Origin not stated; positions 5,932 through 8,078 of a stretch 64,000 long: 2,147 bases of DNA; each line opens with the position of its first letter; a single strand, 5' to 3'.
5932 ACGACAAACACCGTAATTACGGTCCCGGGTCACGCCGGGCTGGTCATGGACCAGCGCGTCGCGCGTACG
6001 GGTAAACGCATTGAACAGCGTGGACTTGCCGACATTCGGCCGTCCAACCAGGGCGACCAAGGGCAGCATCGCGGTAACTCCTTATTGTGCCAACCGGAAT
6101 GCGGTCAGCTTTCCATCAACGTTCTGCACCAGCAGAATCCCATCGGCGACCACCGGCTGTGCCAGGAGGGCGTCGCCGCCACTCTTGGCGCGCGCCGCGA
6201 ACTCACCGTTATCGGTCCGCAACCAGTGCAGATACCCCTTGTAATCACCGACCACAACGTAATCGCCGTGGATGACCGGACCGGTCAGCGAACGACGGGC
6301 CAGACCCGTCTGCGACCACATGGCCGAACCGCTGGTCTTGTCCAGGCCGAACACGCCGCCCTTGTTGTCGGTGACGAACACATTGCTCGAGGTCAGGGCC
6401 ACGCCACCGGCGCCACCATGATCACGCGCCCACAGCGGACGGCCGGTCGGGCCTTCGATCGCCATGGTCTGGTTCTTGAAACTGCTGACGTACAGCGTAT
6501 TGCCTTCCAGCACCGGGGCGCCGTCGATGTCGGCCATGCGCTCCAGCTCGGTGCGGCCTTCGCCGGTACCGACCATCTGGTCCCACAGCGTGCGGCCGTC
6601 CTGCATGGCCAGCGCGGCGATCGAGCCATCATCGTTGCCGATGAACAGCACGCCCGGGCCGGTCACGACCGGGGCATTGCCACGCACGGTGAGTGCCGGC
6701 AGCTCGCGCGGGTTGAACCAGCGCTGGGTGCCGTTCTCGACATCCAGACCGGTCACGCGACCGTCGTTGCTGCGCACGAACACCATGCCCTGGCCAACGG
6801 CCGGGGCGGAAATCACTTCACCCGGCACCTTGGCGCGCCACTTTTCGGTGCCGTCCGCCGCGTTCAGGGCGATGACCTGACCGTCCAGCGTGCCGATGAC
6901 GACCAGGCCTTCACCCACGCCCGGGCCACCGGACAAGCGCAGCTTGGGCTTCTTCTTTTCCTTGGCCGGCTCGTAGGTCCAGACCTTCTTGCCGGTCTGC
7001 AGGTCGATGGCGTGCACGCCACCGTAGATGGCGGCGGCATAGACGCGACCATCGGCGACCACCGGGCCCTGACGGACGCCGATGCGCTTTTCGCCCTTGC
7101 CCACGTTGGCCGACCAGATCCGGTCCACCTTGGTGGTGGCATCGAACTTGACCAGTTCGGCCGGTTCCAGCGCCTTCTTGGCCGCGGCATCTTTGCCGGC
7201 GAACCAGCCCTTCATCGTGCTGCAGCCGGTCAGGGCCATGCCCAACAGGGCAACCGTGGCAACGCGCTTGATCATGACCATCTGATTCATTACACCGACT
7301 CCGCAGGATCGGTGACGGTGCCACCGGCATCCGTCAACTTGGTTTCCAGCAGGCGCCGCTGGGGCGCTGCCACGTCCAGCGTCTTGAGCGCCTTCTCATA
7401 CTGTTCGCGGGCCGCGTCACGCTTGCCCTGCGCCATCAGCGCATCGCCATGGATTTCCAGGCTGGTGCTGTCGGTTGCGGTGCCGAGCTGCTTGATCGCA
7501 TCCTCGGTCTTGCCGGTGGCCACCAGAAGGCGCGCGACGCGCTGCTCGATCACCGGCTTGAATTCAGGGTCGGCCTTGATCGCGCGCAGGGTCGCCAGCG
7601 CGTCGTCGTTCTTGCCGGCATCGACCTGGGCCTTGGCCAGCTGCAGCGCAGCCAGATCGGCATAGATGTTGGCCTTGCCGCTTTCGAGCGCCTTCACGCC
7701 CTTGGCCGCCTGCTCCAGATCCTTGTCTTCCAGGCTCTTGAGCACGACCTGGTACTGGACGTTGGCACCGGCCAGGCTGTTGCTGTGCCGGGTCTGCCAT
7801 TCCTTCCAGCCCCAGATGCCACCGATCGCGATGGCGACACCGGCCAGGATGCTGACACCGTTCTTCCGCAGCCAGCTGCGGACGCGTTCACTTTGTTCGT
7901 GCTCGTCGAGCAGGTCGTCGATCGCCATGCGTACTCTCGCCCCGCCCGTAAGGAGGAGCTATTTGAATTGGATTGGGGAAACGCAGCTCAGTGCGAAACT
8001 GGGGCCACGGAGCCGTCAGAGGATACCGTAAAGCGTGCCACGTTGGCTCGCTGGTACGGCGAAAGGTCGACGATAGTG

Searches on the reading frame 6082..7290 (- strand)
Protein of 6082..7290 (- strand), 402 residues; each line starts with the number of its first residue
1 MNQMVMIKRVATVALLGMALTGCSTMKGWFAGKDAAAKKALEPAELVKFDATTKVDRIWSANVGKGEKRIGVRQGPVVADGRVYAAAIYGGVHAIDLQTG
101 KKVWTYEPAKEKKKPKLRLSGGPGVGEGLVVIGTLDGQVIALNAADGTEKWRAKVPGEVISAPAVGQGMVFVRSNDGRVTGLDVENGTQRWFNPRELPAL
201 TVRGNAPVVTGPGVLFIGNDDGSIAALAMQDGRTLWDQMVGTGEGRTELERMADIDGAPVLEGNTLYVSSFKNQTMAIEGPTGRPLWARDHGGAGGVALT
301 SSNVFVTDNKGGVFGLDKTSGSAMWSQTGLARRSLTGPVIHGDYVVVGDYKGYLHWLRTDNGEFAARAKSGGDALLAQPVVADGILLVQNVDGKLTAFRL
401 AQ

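Call 43: search_protein_families(library=pfam, proteins=[window:6082-7290:-], max_evalue=0.00001)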
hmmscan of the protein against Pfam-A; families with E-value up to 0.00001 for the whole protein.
window:6082-7290:- (402 aa): 3 families
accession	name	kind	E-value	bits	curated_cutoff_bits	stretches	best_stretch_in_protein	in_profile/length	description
PF13360.13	PQQ_2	-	7.5e-65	219.3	27.6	2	92-327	5-233/233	Outer membrane protein assembly factor BamB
PF13570.13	Beta-prop_ACSF4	-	2.2e-26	93.5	133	1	81-238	20-171/329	Beta-alanine-activating enzyme, beta-propeller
PF01011.28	PQQ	-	3.4e-19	69.4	26.7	1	44-114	16-91/595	Glucose/ethanol/alcohol dehydrogenase, beta-propeller domain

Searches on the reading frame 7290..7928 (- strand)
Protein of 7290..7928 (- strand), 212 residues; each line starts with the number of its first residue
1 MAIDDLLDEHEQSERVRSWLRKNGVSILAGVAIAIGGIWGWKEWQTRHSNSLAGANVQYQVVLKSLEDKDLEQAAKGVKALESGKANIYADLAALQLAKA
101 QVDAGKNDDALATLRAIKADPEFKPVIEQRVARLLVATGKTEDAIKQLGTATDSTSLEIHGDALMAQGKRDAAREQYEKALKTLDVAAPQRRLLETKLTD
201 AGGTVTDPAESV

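Call 43: search_protein_families(library=pfam, proteins=[window:7290-7928:-], max_evalue=0.00001)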
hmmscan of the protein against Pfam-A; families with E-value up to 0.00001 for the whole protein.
window:7290-7928:- (212 aa): 4 families
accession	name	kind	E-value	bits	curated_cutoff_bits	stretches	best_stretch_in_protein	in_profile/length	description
PF09976.15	TPR_21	-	8.4e-38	130.5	25.5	1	17-201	1-191/193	Tetratricopeptide repeat-like domain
PF13432.12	TPR_16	-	7.7e-09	36.3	32.7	0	160-182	3-25/65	Tetratricopeptide repeat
PF13428.12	TPR_14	-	3.6e-07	30.7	23.5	0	161-183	8-30/44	Tetratricopeptide repeat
PF13414.12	TPR_11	-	8.7e-07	29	26.8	0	161-182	1-22/42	TPR repeat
